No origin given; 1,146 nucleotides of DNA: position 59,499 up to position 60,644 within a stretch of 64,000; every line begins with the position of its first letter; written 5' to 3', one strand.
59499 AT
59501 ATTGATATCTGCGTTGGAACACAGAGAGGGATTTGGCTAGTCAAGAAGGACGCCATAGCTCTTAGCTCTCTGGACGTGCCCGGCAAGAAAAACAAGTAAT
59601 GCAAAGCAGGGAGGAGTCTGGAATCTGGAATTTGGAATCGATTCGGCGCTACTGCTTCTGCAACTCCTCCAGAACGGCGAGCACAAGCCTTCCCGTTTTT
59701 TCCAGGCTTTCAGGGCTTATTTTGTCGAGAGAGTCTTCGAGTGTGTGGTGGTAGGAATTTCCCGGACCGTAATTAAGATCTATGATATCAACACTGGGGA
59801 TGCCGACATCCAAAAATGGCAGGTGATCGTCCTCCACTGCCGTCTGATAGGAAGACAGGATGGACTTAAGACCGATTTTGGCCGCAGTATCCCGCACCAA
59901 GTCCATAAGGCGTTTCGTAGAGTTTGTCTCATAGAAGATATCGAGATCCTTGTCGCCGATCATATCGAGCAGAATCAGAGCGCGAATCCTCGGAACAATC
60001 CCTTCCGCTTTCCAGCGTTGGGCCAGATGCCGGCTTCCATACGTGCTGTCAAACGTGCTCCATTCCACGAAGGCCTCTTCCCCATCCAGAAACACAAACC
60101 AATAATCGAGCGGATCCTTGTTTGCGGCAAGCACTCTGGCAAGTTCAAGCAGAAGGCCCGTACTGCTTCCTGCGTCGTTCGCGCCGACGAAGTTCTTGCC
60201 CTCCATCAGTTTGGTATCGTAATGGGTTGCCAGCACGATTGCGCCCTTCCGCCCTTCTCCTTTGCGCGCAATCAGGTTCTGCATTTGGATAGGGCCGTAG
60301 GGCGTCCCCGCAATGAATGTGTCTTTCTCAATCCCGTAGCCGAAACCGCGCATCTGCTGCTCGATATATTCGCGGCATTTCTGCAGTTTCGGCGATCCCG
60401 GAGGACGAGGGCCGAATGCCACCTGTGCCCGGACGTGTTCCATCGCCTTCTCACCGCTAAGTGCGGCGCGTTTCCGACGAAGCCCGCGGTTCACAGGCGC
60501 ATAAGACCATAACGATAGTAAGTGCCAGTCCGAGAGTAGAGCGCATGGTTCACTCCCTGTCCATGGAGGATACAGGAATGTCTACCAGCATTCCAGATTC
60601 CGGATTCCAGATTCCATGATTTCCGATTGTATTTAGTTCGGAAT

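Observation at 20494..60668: Genome-embedded family of 7-8 nt tandem-repeat hairpins filling intergenic spacers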

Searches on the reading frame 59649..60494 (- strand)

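Call 57: search_protein_families(library=pfam, proteins=[window:59649-60494:-], max_evalue=0.001)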
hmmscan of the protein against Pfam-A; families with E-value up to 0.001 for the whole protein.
window:59649-60494:- (281 aa): 2 families
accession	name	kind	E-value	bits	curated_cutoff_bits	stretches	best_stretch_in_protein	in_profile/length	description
PF04389.22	Peptidase_M28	-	1.4e-31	110.2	21.3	1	73-274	1-192/193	Peptidase family M28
PF16254.10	DUF4910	-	0.0005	19.4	26.6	0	105-280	83-246/247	Domain of unknown function (DUF4910)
